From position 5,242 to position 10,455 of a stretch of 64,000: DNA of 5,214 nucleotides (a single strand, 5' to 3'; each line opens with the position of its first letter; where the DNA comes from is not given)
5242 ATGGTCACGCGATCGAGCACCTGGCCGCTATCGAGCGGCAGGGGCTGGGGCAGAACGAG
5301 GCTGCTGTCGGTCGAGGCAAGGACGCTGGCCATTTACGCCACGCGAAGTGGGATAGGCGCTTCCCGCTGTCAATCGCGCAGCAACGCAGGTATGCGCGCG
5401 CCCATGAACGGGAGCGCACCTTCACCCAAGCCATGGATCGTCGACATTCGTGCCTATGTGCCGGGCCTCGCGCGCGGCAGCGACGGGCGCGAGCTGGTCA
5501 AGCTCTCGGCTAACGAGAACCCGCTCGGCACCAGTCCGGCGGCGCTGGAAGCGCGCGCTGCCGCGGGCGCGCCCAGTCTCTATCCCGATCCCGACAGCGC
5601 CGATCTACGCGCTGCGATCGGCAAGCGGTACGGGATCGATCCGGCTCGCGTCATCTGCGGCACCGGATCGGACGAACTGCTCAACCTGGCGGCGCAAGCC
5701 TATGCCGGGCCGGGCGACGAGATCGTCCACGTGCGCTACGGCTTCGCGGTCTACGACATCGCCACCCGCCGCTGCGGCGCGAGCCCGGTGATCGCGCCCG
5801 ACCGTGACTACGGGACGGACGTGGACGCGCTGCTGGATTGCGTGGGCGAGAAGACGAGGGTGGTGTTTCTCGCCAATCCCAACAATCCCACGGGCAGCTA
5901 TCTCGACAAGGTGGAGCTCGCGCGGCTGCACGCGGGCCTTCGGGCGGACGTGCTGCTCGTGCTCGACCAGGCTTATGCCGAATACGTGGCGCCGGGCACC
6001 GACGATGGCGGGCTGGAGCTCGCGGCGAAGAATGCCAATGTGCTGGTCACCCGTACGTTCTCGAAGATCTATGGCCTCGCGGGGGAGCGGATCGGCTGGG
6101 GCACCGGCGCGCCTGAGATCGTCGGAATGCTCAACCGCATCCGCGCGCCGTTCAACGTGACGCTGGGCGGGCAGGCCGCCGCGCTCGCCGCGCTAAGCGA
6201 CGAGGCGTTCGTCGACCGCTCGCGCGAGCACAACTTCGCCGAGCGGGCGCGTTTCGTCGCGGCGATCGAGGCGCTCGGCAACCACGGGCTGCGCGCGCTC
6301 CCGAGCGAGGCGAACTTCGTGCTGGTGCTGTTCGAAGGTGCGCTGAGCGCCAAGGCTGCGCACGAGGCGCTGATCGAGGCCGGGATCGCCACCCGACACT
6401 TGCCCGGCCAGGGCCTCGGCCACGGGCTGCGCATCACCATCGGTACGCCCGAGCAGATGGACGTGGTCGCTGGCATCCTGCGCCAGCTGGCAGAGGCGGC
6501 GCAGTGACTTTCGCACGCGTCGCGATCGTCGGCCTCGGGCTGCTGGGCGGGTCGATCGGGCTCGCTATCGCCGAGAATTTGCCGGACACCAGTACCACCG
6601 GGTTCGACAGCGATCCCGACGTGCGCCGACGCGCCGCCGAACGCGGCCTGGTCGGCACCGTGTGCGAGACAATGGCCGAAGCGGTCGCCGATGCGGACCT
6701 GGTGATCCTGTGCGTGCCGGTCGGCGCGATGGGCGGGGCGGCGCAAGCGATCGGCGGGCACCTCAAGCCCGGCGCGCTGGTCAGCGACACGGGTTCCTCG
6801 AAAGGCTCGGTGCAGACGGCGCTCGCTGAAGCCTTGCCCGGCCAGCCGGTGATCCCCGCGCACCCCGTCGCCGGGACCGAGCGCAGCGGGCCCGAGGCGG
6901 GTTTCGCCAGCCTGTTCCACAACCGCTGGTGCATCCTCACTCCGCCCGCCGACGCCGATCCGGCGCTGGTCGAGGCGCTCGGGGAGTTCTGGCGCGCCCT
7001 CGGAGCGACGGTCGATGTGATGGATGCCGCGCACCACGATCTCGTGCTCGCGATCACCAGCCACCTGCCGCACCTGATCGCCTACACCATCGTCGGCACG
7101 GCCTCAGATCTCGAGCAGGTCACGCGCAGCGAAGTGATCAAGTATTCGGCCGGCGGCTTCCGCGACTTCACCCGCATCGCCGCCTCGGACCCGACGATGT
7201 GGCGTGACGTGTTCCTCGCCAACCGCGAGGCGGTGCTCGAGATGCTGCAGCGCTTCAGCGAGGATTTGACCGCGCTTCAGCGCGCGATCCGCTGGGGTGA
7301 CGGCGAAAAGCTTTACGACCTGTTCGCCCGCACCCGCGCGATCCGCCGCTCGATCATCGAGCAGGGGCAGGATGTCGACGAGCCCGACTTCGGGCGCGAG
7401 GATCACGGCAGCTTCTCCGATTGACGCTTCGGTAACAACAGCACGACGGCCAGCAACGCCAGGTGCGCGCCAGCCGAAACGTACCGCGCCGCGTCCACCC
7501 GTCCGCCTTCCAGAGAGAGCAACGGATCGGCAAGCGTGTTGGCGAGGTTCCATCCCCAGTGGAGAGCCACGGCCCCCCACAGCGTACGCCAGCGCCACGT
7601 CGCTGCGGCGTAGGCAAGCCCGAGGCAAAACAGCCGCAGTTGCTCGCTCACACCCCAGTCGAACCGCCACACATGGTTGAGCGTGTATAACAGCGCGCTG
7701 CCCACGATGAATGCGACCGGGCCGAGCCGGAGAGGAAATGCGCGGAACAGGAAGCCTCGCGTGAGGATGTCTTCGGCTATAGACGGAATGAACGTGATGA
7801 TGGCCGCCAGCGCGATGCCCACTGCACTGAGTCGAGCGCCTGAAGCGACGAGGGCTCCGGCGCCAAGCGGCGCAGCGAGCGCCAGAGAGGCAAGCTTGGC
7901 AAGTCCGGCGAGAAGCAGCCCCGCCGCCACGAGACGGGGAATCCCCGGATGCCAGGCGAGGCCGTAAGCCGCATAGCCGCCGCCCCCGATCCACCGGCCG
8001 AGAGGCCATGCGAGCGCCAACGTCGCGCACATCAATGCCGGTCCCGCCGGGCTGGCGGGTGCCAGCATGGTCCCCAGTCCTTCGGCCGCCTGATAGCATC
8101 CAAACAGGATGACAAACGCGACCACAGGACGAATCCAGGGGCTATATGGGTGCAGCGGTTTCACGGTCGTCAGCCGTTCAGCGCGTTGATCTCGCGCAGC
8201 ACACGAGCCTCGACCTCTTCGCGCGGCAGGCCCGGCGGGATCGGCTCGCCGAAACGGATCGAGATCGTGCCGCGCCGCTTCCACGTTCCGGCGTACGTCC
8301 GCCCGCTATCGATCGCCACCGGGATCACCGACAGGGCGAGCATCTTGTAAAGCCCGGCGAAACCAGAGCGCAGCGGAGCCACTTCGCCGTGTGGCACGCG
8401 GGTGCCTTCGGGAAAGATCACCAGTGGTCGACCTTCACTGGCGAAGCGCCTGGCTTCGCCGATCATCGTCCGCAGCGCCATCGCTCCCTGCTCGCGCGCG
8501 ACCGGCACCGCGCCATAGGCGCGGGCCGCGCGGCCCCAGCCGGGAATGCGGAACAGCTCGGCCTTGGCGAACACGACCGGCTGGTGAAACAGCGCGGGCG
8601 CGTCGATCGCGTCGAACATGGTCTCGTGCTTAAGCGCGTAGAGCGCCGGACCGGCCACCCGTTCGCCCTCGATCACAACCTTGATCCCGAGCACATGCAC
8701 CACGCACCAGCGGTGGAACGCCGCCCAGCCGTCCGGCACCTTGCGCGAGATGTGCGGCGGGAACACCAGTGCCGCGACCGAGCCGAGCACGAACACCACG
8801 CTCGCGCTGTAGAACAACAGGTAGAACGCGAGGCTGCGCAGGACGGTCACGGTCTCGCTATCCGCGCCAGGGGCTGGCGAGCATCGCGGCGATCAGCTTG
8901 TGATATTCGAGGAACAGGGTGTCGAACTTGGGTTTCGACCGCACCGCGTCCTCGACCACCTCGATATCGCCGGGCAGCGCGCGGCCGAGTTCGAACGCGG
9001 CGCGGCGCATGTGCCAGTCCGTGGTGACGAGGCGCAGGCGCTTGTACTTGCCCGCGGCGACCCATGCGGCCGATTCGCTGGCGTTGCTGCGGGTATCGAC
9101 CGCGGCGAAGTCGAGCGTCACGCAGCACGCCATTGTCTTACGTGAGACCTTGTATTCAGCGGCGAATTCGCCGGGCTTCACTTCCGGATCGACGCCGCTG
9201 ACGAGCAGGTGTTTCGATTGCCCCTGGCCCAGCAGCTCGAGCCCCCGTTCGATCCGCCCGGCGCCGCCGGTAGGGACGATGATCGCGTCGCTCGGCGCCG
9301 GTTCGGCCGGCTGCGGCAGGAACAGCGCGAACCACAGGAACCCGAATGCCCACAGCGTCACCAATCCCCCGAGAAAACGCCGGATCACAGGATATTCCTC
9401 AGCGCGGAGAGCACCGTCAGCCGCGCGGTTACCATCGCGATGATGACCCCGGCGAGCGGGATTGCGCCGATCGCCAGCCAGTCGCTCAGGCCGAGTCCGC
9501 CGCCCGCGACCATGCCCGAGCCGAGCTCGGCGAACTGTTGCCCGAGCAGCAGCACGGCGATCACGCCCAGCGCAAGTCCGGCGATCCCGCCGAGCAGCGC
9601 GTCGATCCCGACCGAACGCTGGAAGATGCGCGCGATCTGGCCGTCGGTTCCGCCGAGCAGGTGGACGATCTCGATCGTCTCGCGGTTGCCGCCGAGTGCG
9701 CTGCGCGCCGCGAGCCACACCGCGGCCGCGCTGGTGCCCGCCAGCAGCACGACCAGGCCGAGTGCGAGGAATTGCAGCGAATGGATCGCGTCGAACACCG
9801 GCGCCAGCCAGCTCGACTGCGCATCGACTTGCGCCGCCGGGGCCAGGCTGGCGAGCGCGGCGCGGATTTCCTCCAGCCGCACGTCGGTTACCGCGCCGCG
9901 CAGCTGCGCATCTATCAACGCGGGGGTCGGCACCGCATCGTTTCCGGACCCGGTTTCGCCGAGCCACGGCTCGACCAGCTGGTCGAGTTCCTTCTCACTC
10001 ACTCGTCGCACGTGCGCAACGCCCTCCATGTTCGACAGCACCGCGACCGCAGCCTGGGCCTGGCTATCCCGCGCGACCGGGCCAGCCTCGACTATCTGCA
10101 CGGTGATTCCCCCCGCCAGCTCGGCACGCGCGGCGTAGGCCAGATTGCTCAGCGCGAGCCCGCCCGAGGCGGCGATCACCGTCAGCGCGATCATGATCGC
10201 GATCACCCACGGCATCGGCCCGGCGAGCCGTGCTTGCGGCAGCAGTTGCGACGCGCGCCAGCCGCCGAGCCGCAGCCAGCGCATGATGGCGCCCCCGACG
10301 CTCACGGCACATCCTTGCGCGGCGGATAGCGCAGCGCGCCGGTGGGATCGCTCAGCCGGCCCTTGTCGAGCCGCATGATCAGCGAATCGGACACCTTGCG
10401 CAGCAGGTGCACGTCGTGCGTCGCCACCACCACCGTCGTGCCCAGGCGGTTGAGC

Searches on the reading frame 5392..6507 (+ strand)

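Call 56: search_protein_families(library=pfam, proteins=[window:5392-6507:+])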
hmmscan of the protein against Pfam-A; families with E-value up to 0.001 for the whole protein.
window:5392-6507:+ (371 aa): 2 families
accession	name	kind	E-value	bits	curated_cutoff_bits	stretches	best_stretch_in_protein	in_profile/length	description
PF00155.27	Aminotran_1_2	-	5.2e-58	197.4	19.7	1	34-361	2-359/361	Aminotransferase class I and II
PF00266.25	Aminotran_5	-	0.00048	19.6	21.5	0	73-194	49-177/371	Aminotransferase class-V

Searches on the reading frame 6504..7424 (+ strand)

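Call 56: search_protein_families(library=pfam, proteins=[window:6504-7424:+])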
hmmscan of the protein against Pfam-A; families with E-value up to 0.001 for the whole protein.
window:6504-7424:+ (306 aa): 4 families
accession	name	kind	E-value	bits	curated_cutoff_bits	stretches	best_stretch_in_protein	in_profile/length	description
PF02153.23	PDH_N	-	1.7e-33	115.7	26.5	1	18-170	1-152/154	Prephenate dehydrogenase, nucleotide-binding domain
PF20463.3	PDH_C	-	1.5e-29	102.8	22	1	175-274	2-100/102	Prephenate dehydrogenase, dimerization domain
PF03446.21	NAD_binding_2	-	5.8e-08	33.3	21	1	6-114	2-110/161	NAD binding domain of 6-phosphogluconate dehydrogenase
PF03807.23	F420_oxidored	-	2.2e-06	28.6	21.6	1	5-93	1-88/94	NADP oxidoreductase coenzyme F420-dependent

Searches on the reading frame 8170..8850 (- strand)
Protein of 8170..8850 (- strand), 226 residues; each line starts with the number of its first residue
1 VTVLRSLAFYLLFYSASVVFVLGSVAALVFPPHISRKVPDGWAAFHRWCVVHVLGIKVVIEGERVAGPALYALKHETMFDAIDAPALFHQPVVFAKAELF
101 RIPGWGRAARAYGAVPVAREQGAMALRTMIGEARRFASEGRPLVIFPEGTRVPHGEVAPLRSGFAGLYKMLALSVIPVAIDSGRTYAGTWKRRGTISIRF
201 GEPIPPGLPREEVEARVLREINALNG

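Call 56: search_protein_families(library=pfam, proteins=[window:8170-8850:-])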
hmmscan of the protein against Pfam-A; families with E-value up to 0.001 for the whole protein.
window:8170-8850:- (226 aa): 1 family
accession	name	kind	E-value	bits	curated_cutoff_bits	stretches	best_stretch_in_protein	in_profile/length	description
PF01553.26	Acyltransferase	-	6.2e-19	68.6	23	1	64-180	9-131/132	Acyltransferase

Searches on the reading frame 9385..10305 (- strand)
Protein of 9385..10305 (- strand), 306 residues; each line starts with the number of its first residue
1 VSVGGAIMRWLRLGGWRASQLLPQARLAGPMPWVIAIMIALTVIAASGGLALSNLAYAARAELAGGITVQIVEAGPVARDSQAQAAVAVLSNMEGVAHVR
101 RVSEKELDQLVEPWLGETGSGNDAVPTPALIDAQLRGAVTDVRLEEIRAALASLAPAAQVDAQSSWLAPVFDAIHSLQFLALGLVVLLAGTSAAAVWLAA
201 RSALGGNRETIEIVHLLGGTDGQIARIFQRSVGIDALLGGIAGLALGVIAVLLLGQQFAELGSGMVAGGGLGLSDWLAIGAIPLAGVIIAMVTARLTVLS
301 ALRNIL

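Call 56: search_protein_families(library=pfam, proteins=[window:9385-10305:-])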
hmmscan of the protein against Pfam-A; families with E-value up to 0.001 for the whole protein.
window:9385-10305:- (306 aa): 1 family
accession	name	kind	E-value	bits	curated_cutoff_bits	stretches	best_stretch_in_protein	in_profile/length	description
PF02687.27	FtsX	-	0.00022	21.7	25.5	1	185-302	4-116/120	FtsX-like permease C-terminal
